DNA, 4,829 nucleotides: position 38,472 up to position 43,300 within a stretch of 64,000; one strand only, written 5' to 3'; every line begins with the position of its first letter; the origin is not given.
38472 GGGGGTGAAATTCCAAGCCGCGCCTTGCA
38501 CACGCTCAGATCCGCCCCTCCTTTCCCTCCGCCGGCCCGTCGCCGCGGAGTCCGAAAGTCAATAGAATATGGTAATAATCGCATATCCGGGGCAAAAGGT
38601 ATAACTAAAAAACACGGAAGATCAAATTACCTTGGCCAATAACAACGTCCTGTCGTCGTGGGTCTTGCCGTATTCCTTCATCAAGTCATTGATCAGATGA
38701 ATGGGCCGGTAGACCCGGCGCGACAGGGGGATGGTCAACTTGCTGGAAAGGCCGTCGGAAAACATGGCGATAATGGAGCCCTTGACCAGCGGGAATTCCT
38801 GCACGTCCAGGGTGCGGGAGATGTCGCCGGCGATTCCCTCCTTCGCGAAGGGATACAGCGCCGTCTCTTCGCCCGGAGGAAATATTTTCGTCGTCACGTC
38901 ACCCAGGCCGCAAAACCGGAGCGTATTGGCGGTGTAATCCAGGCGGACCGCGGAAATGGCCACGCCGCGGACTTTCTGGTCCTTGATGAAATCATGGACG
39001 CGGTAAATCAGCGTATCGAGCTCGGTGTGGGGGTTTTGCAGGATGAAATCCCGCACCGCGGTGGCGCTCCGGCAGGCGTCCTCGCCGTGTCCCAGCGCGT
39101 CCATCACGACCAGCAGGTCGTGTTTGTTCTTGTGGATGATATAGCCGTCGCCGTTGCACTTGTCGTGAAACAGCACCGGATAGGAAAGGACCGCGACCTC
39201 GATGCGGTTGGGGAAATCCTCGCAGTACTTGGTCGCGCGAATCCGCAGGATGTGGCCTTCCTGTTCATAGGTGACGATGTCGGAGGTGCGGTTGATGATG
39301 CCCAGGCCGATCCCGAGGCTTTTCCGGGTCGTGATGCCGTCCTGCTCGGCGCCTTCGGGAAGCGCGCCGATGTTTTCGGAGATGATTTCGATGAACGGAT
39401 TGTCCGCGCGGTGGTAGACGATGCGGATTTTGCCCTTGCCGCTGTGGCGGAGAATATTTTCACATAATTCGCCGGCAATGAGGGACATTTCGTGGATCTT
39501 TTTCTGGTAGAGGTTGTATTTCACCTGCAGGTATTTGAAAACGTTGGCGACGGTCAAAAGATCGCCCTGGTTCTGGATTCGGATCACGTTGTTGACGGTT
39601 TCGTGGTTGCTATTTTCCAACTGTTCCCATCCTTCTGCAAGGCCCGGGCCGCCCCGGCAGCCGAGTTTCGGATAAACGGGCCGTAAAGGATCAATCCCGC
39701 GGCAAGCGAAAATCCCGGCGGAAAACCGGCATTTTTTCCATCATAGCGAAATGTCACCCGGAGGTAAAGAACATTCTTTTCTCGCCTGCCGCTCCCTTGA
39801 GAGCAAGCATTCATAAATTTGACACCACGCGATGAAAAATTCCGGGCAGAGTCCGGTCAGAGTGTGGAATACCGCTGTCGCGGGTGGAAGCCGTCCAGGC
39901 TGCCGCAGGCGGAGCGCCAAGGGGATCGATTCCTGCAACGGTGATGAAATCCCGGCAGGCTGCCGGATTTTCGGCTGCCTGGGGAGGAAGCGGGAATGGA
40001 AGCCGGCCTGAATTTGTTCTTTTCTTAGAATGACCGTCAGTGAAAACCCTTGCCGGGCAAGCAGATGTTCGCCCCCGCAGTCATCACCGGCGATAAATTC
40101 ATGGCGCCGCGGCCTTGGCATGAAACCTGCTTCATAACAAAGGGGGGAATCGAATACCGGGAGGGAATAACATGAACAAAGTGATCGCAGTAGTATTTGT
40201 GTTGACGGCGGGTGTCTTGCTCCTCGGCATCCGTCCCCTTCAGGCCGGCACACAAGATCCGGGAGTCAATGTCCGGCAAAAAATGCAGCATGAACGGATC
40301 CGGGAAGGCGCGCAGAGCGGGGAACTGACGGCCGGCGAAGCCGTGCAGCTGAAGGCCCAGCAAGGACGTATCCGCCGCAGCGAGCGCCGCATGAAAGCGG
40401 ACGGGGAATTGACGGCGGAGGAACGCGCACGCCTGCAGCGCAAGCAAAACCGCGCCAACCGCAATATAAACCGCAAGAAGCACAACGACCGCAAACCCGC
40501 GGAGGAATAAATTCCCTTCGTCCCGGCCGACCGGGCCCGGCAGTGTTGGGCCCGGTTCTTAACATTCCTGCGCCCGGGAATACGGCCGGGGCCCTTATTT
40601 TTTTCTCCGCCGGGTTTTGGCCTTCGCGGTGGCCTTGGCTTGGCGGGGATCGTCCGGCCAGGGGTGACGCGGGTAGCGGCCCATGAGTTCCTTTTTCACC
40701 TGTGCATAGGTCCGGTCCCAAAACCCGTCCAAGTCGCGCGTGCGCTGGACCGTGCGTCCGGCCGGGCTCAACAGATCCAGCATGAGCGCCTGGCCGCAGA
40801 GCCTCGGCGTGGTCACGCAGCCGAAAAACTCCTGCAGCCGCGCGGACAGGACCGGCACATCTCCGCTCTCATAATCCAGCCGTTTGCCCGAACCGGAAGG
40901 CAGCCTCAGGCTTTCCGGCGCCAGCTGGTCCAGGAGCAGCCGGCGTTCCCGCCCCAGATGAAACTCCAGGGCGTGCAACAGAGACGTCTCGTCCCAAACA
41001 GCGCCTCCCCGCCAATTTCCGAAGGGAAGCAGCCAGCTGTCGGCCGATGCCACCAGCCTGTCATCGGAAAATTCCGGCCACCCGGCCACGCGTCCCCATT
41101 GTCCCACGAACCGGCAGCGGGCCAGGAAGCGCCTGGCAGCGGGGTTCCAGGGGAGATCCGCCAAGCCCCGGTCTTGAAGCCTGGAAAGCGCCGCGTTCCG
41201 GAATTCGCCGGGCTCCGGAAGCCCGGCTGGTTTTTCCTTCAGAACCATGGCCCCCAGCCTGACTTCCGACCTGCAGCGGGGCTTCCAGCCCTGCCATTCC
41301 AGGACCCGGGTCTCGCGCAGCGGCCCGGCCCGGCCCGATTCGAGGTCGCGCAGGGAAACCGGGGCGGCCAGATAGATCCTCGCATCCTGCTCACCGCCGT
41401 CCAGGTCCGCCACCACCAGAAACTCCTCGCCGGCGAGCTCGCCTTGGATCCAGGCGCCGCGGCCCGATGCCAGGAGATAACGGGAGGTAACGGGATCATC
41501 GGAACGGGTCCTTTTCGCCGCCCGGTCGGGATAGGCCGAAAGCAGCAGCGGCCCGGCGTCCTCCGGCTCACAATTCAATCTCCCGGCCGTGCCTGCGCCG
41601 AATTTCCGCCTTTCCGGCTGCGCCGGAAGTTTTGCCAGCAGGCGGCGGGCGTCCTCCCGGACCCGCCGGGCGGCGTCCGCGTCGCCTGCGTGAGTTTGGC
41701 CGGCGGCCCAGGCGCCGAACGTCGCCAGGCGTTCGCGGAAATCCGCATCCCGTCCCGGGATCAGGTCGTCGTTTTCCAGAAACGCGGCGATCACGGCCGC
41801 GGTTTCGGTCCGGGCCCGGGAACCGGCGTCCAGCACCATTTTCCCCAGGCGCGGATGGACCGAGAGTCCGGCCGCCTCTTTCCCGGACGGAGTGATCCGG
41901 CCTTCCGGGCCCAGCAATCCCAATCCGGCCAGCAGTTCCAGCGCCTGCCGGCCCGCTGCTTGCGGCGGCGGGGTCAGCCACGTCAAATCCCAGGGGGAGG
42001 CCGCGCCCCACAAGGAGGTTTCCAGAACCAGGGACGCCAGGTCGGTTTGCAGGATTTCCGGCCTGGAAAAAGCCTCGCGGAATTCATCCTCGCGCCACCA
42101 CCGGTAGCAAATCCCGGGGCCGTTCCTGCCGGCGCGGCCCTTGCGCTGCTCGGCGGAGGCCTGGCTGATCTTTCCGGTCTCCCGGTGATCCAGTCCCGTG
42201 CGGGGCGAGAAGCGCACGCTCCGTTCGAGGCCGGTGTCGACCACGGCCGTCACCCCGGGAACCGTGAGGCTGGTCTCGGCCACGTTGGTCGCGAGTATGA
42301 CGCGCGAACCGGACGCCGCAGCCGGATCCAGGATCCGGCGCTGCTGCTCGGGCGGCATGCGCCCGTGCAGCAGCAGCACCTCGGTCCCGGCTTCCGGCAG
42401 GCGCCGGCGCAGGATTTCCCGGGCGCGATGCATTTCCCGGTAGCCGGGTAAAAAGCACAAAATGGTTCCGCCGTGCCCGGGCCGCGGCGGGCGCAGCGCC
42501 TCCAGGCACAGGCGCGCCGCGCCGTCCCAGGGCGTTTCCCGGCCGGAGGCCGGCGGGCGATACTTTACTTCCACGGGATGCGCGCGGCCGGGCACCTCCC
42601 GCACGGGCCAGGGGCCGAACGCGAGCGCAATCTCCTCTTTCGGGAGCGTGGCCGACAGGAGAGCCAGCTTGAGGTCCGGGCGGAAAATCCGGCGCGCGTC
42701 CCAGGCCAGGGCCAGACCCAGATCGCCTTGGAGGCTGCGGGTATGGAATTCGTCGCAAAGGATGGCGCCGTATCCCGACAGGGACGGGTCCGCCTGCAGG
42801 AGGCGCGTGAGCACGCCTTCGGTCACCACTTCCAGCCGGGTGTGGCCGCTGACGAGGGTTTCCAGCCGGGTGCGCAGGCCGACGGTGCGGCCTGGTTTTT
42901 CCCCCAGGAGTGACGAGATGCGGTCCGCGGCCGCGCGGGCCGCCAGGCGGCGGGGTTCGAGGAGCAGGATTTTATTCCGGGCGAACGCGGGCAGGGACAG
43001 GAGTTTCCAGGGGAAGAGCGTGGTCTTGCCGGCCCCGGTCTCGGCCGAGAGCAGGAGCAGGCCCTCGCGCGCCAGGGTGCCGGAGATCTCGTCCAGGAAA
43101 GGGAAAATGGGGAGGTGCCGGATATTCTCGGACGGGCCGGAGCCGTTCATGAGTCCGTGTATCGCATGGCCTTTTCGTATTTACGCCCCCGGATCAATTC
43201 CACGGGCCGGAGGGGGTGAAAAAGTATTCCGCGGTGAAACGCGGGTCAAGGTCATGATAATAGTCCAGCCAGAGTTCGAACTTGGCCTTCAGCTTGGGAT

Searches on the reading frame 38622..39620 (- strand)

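Call 44: search_protein_families(library=pfam, proteins=[window:38622-39620:-], max_evalue=0.001)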
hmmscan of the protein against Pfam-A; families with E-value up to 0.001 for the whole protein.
window:38622-39620:- (332 aa): 2 families
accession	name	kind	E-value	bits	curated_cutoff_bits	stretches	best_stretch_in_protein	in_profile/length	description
PF07228.17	SpoIIE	-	1.3e-08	35.4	25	1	169-328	6-188/192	Stage II sporulation protein E (SpoIIE)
PF13581.12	HATPase_c_2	-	8.8e-08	32.7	27.4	1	24-128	11-126/127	Histidine kinase-like ATPase domain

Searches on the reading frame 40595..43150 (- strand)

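Call 44: search_protein_families(library=pfam, proteins=[window:40595-43150:-], max_evalue=0.001)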
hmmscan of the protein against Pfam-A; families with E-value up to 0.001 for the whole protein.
window:40595-43150:- (851 aa): 3 families
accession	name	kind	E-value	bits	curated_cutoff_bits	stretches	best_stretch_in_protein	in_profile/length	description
PF08482.15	HrpB_C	-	6.8e-39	133.7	25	1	714-835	10-133/133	ATP-dependent helicase C-terminal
PF00271.37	Helicase_C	-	2.9e-16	60.1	23.5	1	224-344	12-110/110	Helicase conserved C-terminal domain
PF00270.35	DEAD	-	1.6e-08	34.9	26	1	32-173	17-163/167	DEAD/DEAH box helicase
